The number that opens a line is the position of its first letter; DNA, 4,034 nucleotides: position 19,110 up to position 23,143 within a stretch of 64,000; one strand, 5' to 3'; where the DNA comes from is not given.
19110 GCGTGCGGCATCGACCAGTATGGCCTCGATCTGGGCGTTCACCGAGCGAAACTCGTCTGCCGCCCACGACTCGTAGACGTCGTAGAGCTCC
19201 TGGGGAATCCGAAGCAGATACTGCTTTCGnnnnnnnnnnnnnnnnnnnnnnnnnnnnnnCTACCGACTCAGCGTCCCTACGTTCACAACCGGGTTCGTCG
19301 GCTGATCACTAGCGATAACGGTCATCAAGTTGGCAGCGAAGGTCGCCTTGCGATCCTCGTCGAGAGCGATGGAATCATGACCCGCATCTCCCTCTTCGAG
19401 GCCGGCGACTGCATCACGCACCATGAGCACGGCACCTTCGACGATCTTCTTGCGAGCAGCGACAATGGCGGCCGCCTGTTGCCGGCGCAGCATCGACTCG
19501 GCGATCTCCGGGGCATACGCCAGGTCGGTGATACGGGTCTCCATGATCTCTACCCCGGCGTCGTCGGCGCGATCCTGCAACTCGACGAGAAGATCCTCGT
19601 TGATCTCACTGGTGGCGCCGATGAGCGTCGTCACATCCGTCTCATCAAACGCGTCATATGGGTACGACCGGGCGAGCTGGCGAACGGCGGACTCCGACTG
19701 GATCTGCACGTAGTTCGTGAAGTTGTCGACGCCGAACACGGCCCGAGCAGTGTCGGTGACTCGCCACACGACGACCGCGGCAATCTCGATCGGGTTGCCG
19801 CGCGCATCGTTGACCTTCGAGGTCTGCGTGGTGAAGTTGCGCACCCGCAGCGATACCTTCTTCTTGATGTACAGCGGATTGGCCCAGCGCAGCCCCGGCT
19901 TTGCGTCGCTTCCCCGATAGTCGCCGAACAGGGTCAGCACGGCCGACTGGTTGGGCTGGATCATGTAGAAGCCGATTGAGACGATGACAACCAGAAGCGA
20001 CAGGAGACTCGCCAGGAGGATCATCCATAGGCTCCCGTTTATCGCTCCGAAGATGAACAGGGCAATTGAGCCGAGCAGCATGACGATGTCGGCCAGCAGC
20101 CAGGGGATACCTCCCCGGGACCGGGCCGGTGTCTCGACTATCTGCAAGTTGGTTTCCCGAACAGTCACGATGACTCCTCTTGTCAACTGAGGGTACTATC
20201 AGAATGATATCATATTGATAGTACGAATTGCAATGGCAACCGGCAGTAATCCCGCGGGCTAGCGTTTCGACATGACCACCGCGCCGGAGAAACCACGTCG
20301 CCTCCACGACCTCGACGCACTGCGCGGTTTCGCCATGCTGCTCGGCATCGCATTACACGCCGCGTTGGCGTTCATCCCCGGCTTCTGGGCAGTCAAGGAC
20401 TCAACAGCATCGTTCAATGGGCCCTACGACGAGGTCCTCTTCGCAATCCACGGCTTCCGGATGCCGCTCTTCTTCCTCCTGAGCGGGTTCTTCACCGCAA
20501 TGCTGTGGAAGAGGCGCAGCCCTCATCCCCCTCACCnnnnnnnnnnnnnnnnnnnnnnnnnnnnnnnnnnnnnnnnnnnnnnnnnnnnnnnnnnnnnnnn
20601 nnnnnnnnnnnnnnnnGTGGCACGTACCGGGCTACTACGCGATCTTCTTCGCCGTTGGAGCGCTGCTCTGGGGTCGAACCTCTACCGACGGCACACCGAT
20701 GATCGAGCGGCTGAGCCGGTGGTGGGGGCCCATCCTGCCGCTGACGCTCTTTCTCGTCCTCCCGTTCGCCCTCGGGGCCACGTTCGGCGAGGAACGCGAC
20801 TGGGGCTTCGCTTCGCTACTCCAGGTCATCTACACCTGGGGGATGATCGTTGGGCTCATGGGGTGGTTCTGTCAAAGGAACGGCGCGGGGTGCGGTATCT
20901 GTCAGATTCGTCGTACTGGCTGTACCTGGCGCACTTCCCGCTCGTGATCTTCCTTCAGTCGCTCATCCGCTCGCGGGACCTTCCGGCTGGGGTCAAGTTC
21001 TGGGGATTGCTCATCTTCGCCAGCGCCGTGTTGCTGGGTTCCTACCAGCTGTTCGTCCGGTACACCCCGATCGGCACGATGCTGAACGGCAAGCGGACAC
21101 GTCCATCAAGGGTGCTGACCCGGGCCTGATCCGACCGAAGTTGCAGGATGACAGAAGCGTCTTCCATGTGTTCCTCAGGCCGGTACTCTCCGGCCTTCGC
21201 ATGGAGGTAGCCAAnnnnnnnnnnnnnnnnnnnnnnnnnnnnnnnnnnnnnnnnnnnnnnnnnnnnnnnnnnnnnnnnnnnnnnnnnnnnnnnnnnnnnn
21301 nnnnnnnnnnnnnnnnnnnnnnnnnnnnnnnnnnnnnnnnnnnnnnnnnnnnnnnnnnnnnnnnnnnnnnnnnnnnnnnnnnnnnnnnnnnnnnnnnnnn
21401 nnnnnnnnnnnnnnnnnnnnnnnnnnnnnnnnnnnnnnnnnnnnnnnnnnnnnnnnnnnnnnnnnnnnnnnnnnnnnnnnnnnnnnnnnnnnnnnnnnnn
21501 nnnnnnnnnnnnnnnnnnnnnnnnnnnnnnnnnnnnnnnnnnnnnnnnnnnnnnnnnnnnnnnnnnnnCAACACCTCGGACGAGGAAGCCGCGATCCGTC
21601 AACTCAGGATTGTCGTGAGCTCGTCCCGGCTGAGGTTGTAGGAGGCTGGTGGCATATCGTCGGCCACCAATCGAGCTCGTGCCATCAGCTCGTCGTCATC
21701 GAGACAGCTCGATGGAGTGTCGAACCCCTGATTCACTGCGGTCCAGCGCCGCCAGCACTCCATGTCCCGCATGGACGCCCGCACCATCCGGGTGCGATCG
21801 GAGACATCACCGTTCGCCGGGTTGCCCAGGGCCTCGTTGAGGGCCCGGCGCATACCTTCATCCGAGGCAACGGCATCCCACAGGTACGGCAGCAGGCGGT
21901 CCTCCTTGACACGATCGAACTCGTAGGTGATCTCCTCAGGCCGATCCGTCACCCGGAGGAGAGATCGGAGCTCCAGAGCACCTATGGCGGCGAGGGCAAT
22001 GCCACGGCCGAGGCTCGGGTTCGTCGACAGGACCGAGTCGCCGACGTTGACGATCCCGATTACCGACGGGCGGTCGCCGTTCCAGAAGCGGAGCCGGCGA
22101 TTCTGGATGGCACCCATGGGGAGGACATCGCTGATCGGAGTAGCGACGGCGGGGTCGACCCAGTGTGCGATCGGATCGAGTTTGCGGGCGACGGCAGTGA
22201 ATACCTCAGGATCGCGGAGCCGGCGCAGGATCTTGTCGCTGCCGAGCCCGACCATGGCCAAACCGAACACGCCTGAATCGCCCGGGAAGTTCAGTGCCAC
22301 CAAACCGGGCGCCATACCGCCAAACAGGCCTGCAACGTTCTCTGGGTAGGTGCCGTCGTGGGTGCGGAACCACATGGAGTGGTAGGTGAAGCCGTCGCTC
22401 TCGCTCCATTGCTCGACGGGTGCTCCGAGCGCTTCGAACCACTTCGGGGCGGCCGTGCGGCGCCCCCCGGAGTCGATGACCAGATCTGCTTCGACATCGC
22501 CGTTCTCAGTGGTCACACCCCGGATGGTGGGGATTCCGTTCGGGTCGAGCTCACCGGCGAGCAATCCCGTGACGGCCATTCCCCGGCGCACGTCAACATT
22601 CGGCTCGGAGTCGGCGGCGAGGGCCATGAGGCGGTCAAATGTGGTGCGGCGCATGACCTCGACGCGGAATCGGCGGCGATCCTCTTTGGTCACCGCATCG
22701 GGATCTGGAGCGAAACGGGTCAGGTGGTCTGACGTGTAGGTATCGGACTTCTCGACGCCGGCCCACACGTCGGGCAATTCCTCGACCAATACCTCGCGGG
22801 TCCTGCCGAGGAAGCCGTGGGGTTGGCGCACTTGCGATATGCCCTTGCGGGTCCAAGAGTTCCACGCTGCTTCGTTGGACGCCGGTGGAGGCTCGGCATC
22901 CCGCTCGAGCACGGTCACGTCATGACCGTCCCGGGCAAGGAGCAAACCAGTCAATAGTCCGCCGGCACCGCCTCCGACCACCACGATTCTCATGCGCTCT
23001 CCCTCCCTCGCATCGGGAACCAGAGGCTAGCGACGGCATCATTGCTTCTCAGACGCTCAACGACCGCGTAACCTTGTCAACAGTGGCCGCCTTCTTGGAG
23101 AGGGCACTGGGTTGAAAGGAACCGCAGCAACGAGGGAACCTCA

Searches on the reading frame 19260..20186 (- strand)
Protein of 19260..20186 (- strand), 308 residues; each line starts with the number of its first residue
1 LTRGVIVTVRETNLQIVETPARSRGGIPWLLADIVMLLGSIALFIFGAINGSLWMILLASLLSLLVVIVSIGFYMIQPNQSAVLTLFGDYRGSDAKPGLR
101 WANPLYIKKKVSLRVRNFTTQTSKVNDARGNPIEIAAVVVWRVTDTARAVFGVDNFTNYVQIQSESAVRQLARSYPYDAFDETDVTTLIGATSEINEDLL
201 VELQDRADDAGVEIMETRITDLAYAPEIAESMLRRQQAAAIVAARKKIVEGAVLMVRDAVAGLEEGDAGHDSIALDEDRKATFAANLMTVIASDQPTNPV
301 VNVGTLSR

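Call 10: search_protein_families(library=pfam, proteins=[window:19260-20186:-], max_evalue=0.01)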
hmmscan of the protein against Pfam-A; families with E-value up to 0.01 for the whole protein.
window:19260-20186:- (308 aa): 1 family
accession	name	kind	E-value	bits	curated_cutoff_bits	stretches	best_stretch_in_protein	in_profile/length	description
PF01145.31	Band_7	-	5e-26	92.3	23.6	1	75-247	2-170/176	SPFH domain / Band 7 family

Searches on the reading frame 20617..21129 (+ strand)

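Call 10: search_protein_families(library=pfam, proteins=[window:20617-21129:+], max_evalue=0.01)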
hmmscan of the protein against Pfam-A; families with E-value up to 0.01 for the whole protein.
window:20617-21129:+ (170 aa): 1 family
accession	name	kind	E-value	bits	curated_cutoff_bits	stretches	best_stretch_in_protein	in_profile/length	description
PF01757.29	Acyl_transf_3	-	7.5e-06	25.7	31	1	91-143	270-322/326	Acyltransferase domain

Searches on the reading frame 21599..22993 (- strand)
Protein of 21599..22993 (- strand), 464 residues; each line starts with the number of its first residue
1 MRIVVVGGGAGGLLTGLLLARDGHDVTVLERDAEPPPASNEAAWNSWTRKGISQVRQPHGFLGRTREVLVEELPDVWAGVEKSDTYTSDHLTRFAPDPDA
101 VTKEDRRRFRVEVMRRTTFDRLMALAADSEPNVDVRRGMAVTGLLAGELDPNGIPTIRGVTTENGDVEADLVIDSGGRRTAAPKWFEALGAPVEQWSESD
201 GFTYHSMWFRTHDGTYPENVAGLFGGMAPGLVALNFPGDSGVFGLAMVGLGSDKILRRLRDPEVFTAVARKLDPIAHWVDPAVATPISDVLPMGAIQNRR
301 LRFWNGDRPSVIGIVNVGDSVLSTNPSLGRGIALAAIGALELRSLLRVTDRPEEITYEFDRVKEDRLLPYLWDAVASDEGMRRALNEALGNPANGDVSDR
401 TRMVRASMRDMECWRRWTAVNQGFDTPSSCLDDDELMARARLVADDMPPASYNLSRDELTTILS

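Call 10: search_protein_families(library=pfam, proteins=[window:21599-22993:-], max_evalue=0.01)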
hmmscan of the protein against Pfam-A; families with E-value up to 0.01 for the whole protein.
window:21599-22993:- (464 aa): 9 families
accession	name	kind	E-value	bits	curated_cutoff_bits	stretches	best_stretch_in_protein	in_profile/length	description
PF01266.30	DAO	-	1.1e-07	32.2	27.9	1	2-81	1-75/353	FAD dependent oxidoreductase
PF01494.25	FAD_binding_3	-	2.8e-07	30.5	22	1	3-182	4-163/349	FAD binding domain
PF13450.12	NAD_binding_8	-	6e-06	26.9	21.9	1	5-35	1-31/68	NAD(P)-binding Rossmann-like domain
PF04820.20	Trp_halogenase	-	3.2e-05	23.4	21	0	119-198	160-231/458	Tryptophan halogenase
PF07992.20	Pyr_redox_2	-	0.00018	21.5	26.1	1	2-34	2-31/291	Pyridine nucleotide-disulphide oxidoreductase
PF00890.30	FAD_binding_2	-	0.0012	18.6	20.4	1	3-32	2-31/414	FAD binding domain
PF02558.23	ApbA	-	0.0022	18.1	22.2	1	3-33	1-31/150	Ketopantoate reductase PanE/ApbA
PF00070.33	Pyr_redox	-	0.0024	18.8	22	1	2-41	1-40/82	Pyridine nucleotide-disulphide oxidoreductase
PF12831.13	FAD_oxidored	-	0.0067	16.2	27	0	3-175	2-143/416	FAD dependent oxidoreductase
